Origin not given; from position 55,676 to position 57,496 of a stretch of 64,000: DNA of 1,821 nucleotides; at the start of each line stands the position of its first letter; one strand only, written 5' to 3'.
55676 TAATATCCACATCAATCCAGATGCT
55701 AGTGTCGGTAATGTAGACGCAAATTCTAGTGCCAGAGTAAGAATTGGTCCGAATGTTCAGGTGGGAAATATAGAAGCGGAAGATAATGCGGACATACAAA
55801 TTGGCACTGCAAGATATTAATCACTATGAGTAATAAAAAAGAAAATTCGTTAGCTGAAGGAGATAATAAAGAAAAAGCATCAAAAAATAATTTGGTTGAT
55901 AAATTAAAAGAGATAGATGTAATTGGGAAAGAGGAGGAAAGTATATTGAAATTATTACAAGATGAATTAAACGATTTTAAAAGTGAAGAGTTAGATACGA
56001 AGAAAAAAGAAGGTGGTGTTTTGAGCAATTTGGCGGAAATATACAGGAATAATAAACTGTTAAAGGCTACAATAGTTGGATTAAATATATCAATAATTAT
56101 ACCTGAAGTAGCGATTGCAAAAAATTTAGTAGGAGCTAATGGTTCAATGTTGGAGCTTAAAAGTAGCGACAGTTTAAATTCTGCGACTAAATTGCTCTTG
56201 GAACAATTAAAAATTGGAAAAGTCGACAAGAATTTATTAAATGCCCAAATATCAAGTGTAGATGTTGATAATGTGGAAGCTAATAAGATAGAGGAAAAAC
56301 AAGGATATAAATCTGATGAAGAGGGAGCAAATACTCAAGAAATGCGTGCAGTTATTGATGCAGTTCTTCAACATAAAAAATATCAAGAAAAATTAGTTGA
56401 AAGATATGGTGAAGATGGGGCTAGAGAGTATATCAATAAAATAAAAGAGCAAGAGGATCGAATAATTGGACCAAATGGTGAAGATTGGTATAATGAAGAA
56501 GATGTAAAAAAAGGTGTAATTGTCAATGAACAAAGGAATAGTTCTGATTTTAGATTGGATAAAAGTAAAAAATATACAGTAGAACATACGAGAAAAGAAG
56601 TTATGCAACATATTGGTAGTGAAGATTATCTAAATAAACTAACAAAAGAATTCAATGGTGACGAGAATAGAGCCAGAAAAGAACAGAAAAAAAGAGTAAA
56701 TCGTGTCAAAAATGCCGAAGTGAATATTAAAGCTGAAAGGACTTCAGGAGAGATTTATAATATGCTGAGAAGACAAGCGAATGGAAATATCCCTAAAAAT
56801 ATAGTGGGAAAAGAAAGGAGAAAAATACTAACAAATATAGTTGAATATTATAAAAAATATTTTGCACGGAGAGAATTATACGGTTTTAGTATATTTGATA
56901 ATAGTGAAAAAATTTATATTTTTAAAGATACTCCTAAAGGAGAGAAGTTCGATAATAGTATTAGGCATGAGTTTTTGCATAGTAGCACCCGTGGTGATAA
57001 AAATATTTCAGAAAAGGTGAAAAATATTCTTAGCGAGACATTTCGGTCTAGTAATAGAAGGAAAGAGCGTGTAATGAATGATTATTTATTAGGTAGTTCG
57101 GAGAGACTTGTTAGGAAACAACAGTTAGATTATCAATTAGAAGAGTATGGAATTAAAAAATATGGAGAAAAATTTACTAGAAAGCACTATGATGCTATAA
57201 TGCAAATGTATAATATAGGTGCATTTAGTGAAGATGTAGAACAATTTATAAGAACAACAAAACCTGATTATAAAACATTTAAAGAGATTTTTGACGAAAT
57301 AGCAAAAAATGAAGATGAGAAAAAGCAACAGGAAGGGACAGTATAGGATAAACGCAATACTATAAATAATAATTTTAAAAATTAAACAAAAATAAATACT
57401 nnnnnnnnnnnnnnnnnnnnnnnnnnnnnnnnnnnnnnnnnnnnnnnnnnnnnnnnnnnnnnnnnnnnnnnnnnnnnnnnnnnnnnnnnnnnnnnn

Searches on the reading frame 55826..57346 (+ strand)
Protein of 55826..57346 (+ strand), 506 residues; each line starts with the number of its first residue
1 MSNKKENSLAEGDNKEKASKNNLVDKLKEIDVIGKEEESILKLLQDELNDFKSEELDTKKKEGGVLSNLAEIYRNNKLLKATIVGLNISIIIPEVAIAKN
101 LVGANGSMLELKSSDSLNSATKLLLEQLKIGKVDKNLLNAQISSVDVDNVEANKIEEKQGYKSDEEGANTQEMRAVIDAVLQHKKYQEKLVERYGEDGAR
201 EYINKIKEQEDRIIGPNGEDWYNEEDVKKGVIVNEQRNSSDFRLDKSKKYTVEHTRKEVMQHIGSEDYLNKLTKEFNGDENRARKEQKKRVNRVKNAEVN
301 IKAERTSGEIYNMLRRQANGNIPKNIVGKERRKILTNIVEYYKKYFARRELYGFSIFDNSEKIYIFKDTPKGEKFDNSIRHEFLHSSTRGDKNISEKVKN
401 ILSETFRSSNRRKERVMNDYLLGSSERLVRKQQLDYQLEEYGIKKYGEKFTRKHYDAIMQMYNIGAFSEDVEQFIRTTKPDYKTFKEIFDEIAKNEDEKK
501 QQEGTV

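Call 3: search_protein_families(library=pfam, proteins=[window:55826-57346:+], max_evalue=1)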
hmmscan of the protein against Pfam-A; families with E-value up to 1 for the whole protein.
window:55826-57346:+ (506 aa): 3 families
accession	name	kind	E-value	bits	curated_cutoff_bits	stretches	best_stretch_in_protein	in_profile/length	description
PF09382.16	RQC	-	0.039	14.2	23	1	392-475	5-85/114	RQC domain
PF06754.17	PhnG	-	0.19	12.2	32.4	1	169-211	85-127/142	Phosphonate metabolism protein PhnG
PF24654.2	CEP76_N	-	0.77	10.6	27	0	392-416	13-37/60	CEP76 N-terminal domain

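Call 6: search_protein_families(library=ncbifam, proteins=[window:55826-57346:+], max_evalue=1)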
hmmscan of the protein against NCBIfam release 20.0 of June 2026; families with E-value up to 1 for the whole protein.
window:55826-57346:+ (506 aa): 0 families

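Call 7: search_protein_families(library=phrogs, proteins=[window:55826-57346:+], max_evalue=1)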
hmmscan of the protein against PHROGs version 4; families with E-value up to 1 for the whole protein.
window:55826-57346:+ (506 aa): 0 families

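Call 8: find_homologous_proteins(query=window:55826-57346:+, max_evalue=0.001)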
Query window:55826-57346:+ (506 aa): 7 proteins with E <= 0.001 among 8000 candidates.
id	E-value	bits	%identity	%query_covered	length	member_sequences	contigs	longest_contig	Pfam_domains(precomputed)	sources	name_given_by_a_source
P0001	0.0e+0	1070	100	100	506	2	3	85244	-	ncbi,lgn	-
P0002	1.2e-32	132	36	50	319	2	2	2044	-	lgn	-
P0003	2.7e-32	130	36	50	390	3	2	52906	-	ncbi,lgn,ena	-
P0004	1.1e-28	119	37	48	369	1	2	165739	-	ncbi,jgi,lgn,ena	jgi:hypothetical protein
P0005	2.9e-26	111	35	52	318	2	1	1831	-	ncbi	-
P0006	1.0e-25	109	30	64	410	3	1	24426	-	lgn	-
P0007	1.7e-24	105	33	52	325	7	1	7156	-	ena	-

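Call 10: find_encoding_contigs(protein=P0001, flank=10000, max_places=3)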
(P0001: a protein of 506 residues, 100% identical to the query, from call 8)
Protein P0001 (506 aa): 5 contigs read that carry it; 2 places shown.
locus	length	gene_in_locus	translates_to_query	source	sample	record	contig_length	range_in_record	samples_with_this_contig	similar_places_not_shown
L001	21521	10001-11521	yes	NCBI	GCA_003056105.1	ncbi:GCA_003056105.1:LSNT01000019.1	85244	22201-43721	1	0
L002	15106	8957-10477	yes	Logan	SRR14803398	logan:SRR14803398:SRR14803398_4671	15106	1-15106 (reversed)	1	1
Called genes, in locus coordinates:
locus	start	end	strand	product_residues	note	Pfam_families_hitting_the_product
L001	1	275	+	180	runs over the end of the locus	PF01245:Ribosomal_L19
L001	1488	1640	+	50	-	PF03840:SecG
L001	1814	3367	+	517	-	PF00496:SBP_bac_5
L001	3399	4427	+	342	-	PF10432:bact-PGI_C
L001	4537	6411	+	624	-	PF00753:Lactamase_B, PF12706:Lactamase_B_2, PF22505:RNase_J_b_CASP, PF17770:RNase_J_C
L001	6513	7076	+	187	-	PF01209:Ubie_methyltran, PF05148:Methyltransf_8 (weak), PF02475:TRM5-TYW2_MTfase, PF05175:MTS, PF13847:Methyltransf_31, PF08241:Methyltransf_11, PF08242:Methyltransf_12, PF13649:Methyltransf_25, +4 more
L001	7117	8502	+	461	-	PF01547:SBP_bac_1, PF13416:SBP_bac_8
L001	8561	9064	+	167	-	-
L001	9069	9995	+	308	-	-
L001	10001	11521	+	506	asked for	-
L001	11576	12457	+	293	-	-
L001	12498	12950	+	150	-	-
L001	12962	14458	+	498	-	PF18895:T4SS_pilin (weak)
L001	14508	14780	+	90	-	PF18895:T4SS_pilin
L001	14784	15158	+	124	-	PF18895:T4SS_pilin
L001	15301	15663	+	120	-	PF18895:T4SS_pilin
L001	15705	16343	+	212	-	PF18895:T4SS_pilin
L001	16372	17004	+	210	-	PF18895:T4SS_pilin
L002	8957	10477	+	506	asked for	-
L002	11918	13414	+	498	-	PF18895:T4SS_pilin (weak)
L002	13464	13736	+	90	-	PF18895:T4SS_pilin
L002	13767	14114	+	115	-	PF18895:T4SS_pilin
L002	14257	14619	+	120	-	PF18895:T4SS_pilin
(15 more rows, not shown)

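Call 11: find_encoding_contigs(protein=P0004, flank=10000, max_places=2)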
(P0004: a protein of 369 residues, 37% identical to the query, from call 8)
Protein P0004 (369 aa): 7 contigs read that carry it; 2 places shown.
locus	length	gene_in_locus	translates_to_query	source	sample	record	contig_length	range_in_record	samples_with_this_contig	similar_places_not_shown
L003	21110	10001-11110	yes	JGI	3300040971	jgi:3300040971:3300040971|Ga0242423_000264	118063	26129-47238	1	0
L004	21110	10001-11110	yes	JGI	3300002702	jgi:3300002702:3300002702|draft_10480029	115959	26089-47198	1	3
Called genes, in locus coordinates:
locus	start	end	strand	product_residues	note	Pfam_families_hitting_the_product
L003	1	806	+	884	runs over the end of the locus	PF07517:SecA_DEAD, PF01043:SecA_PP_bind, PF21090:P-loop_SecA, PF07516:SecA_SW, PF02810:SEC-C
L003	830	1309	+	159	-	PF00293:NUDIX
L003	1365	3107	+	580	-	PF21760:SecD_1st, PF13145:Rotamase_2 (weak), PF00639:Rotamase, PF13616:Rotamase_3, PF22599:SecDF_P1_head, PF03176:MMPL, PF02355:SecD_SecF_C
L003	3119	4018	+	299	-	PF02355:SecD_SecF_C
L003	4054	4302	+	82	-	-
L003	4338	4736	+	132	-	PF01741:MscL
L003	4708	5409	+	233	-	PF01558:POR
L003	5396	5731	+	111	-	PF13187:Fer4_9 (faint), PF12838:Fer4_7, PF25160:LdpA_Fe-S-bd (faint), PF00037:Fer4 (weak), PF12797:Fer4_2 (weak), PF13237:Fer4_10 (weak), PF14697:Fer4_21 (weak), PF00037:Fer4 (weak), +1 more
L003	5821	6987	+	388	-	PF01855:POR_N, PF17147:PFOR_II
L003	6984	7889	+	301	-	PF02775:TPP_enzyme_C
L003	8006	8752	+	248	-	-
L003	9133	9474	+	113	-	PF18924:DUF5674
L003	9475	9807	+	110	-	-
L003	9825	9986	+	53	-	-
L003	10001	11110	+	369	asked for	-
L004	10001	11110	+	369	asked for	-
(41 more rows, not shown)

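Call 12: find_encoding_contigs(protein=P0003, flank=10000, max_places=2)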
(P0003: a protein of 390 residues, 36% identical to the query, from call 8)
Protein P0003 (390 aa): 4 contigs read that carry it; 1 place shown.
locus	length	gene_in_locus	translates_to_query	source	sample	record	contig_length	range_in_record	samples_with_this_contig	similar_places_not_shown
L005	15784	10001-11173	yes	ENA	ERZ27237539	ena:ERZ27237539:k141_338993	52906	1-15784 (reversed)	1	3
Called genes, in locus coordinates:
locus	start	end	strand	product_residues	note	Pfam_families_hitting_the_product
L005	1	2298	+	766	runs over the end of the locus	PF00932:LTD, PF18911:PKD_4, PF00801:PKD, PF00932:LTD (weak)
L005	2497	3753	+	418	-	PF23459:S1_RRP5 (faint), PF21710:Spt6_S1 (faint), PF00575:S1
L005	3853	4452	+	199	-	PF00625:Guanylate_kin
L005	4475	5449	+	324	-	PF01171:ATP_bind_3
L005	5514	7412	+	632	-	PF06068:TIP49 (faint), PF06480:FtsH_ext, PF00004:AAA, PF17862:AAA_lid_3, PF01434:Peptidase_M41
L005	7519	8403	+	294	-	-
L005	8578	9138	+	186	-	PF13238:AAA_18 (weak), PF21448:DNMK (weak)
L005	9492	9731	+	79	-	-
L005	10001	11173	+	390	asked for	-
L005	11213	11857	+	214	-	PF01467:CTP_transf_like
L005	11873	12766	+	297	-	PF00383:dCMP_cyt_deam_1, PF14437:MafB19-deam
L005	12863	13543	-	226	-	-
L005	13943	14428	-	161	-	-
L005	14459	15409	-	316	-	PF00303:Thymidylat_synt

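Call 13: find_encoding_contigs(protein=P0006, flank=10000, max_places=2)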
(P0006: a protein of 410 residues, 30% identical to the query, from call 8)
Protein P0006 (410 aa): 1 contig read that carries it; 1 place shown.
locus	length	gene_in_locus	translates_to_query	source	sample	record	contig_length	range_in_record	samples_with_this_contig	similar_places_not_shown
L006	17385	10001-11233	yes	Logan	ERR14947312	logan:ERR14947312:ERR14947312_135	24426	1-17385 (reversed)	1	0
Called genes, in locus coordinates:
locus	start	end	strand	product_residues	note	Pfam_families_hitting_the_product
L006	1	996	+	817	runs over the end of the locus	PF12775:AAA_7 (faint), PF13191:AAA_16 (weak), PF20720:nSTAND3 (faint), PF13401:AAA_22 (faint), PF00004:AAA (weak), PF07724:AAA_2, PF07728:AAA_5, PF10431:ClpB_D2-small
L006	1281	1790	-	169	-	-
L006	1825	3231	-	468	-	-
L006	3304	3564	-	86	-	-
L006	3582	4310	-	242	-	-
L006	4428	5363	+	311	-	PF00535:Glycos_transf_2, PF10111:Glyco_tranf_2_2 (weak)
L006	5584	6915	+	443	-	PF01210:NAD_Gly3P_dh_N (faint), PF02558:ApbA (weak), PF03721:UDPG_MGDP_dh_N, PF03807:F420_oxidored (faint), PF00984:UDPG_MGDP_dh, PF03720:UDPG_MGDP_dh_C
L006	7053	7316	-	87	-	-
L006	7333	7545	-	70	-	-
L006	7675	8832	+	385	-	PF13439:Glyco_transf_4, PF13579:Glyco_trans_4_4 (weak), PF20706:GT4-conflict, PF00534:Glycos_transf_1, PF13692:Glyco_trans_1_4, PF13524:Glyco_trans_1_2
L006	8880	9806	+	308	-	PF03706:LPG_synthase_TM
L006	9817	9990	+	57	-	-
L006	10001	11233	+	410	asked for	-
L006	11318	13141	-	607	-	PF02366:PMT, PF13231:PMT_2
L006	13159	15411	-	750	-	PF02366:PMT, PF13231:PMT_2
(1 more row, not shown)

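Call 14: find_related_loci(query=A1, collection=genome_contigs, flank=10000)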
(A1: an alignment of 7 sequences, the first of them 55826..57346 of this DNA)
Query A1 (506 aa) in genome_contigs; peptide patterns used: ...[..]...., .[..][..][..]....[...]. (x = any residue, [..] = any of these).
196 stretches matched a pattern; 16 encode a relative of the query (tblastn E <= 1e-3); 16 distinct loci.
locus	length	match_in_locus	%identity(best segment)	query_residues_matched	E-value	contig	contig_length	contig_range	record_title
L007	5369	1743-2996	31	25-496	5e-40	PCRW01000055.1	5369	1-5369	MAG: Candidatus Moranbacteria bacterium CG23_combo_of_CG06-09_8_20_14_all_35_22 CG23_scaffold_15334_c, whole genome shot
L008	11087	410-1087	40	252-499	1e-37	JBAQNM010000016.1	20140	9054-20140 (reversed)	MAG: Candidatus Moraniibacteriota bacterium isolate MFD12002_ilm_asm_bin53 k127_57861, whole genome shotgun sequence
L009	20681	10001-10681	36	247-499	2e-35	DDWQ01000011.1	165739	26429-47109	MAG TPA_asm: Candidatus Moranbacteria bacterium UBA2282 UBA2282_contig_5809, whole genome shotgun sequence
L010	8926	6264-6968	34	232-495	6e-35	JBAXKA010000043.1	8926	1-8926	MAG: Candidatus Moraniibacteriota bacterium isolate ELA389 MAG389_43, whole genome shotgun sequence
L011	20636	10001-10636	37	258-499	2e-34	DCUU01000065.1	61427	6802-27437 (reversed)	MAG TPA_asm: Candidatus Moranbacteria bacterium UBA2206 UBA2206_contig_15202, whole genome shotgun sequence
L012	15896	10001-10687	37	249-499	4e-34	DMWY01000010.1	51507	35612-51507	MAG TPA_asm: Candidatus Moraniibacteriota bacterium isolate UBA12116 contig_1520, whole genome shotgun sequence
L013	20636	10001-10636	33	256-493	4e-32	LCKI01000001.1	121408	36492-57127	MAG: Parcubacteria group bacterium GW2011_GWC1_45_14 UW95_C0001, whole genome shotgun sequence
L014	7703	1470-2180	33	232-497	5e-32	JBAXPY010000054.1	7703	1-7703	MAG: Candidatus Moraniibacteriota bacterium isolate ELA543 MAG543_54, whole genome shotgun sequence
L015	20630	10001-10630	33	233-496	3e-31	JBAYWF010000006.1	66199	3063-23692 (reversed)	MAG: Parcubacteria group bacterium isolate SO_2016_LW3_77 scaffold00621_LW162_2016, whole genome shotgun sequence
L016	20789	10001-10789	30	174-496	3e-29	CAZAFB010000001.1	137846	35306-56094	MAG TPA_asm: uncultured Bdellovibrionales bacterium isolate binchicken_co20_187 genome assembly, contig: NODE_320_length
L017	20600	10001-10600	32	252-495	3e-28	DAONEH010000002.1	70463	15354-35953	MAG TPA_asm: bacterium isolate AMR_MDS_3874 NODE_274_length_70463_cov_6.846083, whole genome shotgun sequence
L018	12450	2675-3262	32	258-496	2e-26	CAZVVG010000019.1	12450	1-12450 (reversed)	MAG TPA_asm: uncultured Bdellovibrionales bacterium isolate SRP263991_co5_33 genome assembly, contig: NODE_9959_length_1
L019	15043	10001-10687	36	252-506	3e-39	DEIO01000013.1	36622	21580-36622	MAG TPA_asm: Patescibacteria group bacterium UBA2772 UBA2772_contig_30370, whole genome shotgun sequence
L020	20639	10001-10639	29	259-504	3e-20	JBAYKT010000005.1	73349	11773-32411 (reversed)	MAG: Patescibacteria group bacterium isolate SO_2016_GW1_86 scaffold00797_OW334_2016, whole genome shotgun sequence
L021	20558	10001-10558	26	251-477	1e-17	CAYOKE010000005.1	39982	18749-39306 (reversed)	MAG TPA_asm: uncultured Gammaproteobacteria bacterium isolate SRP263991_co1_502 genome assembly, contig: NODE_1059_lengt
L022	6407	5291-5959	27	256-496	5e-15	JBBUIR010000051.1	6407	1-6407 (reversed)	MAG: Patescibacteria group bacterium isolate H52-bin137_1 H52_bin137_1_000000000051, whole genome shotgun sequence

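Call 21: search_solved_structures(query=A1, max_evalue=10, show_alignments=2)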
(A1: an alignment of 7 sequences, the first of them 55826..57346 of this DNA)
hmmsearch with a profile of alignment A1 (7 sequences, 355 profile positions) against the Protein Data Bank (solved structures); distinct sequences matched with E-value up to 10: 2.
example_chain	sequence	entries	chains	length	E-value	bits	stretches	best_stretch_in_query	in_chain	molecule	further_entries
4fla_A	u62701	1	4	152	0.047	16.4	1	59-144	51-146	Regulation of nuclear pre-mRNA domain-containing protein 1B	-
4nad_B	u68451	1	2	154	0.063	15.9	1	60-144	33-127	Regulation of nuclear pre-mRNA domain-containing protein 1B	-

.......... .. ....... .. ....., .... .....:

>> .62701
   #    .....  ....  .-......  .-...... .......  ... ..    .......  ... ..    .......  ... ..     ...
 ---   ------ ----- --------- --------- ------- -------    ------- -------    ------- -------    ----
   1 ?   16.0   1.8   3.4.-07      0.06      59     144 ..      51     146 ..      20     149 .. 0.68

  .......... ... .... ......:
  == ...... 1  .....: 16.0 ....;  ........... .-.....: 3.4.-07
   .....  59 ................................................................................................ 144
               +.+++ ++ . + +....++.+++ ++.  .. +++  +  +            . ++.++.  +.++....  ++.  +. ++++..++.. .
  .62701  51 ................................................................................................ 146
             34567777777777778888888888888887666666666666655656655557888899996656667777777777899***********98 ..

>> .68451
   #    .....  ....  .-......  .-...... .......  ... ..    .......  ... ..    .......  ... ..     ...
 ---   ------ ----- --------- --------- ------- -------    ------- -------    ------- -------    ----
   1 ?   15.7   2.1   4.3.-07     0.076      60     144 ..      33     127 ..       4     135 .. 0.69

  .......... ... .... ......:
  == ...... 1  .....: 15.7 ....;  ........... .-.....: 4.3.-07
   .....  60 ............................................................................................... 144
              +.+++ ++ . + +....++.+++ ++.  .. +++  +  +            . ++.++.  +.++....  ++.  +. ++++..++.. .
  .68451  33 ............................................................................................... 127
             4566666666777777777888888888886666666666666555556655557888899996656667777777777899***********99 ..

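Call 32: predict_structure(alignment_id=A1)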
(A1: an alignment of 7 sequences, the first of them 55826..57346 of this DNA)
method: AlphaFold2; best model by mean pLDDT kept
length: 506 residues; sequences in the alignment: 7
mean_pLDDT: 55.3   pTM: 0.50
mean pLDDT of the five models: 55.3, 54.8, 53.5, 53.3, 50.6
residues with pLDDT >= 90: 10; 70-90: 147; 50-70: 105; < 50: 244
segments of 3 or more residues with pLDDT < 50: 1-13, 16-41, 43-173, 182-184, 193-195, 205-243, 344-349, 495-506
pLDDT, mean of each block of 10 residues (from residue 1): 44 48 42 42 44 38 31 26 24 27 32 36 40 33 25 22 33 50 49 50 47 34 39 33 60 83 83 78 87 85 59 56 58 59 48 62 69 68 80 74 82 60 80 86 77 88 78 88 90 51 32
secondary structure, 60 per line:
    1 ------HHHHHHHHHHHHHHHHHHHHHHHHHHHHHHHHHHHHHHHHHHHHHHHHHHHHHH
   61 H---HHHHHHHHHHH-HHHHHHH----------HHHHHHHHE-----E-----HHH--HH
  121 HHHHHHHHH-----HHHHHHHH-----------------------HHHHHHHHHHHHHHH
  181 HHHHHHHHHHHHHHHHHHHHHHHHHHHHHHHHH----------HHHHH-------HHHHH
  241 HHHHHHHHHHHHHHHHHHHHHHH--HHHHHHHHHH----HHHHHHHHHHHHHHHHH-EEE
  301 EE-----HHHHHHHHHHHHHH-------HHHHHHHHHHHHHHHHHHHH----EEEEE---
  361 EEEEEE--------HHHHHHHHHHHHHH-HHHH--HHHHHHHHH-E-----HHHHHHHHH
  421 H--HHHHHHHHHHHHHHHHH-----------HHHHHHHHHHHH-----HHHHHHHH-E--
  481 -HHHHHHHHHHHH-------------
elements in order: H7-61 H65-75 H77-83 H94-101 H119-129 H135-142 H166-213 H224-228 H236-263 H266-275 H280-296 E298-302 H308-321 H329-348 E353-357 E361-366 H375-388 H390-393 H396-404 H412-421 H424-440 H452-463 H469-476 H482-493

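Call 34: fold_search(model_id=the predicted structure, library=pdb)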
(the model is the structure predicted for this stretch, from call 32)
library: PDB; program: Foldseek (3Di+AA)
matches with E <= 10: 42; with E <= 0.001: 0
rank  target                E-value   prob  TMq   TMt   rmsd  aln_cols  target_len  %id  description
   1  4iuw                  8.7e-01  0.21  0.20  0.17  12.1       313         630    9  Crystal structure of PEPO from Lactobacillus rhamnosis HN001 (DR20) (released 2013-03-20)
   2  9kn2                  1.1e+00  0.30  0.22  0.18  11.9       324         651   11  Crystallization of zinc metalloproteinase PepO from Porphyromonas gingivalis (released 2025-10-01)
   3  4b2t_q                1.7e+00  0.04  0.10  0.13  15.4       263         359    8  The crystal structures of the eukaryotic chaperonin CCT reveal its functional partitioning (released 2013-03-20)
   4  3zuk_A                2.3e+00  0.18  0.21  0.17  12.6       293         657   12  CRYSTAL STRUCTURE OF MYCOBACTERIUM TUBERCULOSIS ZINC METALLOPROTEASE ZMP1 IN COMPLEX WITH INHIBITOR (released 2011-08-03)
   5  4fxq_A                2.4e+00  0.09  0.15  0.17  13.6       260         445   12  Full-length Certhrax toxin from Bacillus cereus in complex with Inhibitor P6 (released 2012-09-26)
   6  9mmz_A                2.5e+00  0.03  0.09  0.10  20.1       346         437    9  E. coli SR1 single-ring GroEL oligomer (released 2026-01-21)
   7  9eyg_B                2.6e+00  0.08  0.17  0.14  14.0       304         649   10  Structure of Tannerella forsythia endopeptidase O (TfPepO) (released 2025-10-29)
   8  6pfv_G                2.9e+00  0.03  0.08  0.17  20.6       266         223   12  Structure of S. venezuelae RisG-WhiG-c-di-GMP complex: orthorhombic crystal form (released 2019-11-13)
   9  3dwb                  3.4e+00  0.09  0.20  0.16  13.1       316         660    8  structure of human ECE-1 complexed with phosphoramidon (released 2008-11-25)
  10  6wjj_I                3.4e+00  0.04  0.11  0.09  17.2       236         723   10  Anthrax octamer prechannel bound to full-length lethal factor (released 2020-12-16)
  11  4gf1_A                4.1e+00  0.06  0.15  0.16  13.9       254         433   11  Crystal Structure of Certhrax (released 2012-09-26)
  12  6row_B                4.7e+00  0.04  0.15  0.13  14.9       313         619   10  Haemonchus galactose containing glycoprotein complex (released 2020-03-25)
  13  4gf1_B                4.7e+00  0.04  0.13  0.14  13.1       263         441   10  Crystal Structure of Certhrax (released 2012-09-26)
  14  9h5u_A                4.7e+00  0.02  0.10  0.13  19.1       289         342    7  ATP-bound human mitochondrial Hsp60 double-ring complex (C1) (released 2025-11-05)
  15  5da8_M                5.2e+00  0.01  0.09  0.10  22.0       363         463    8  Crystal structure of chaperonin GroEL from (released 2015-10-14)
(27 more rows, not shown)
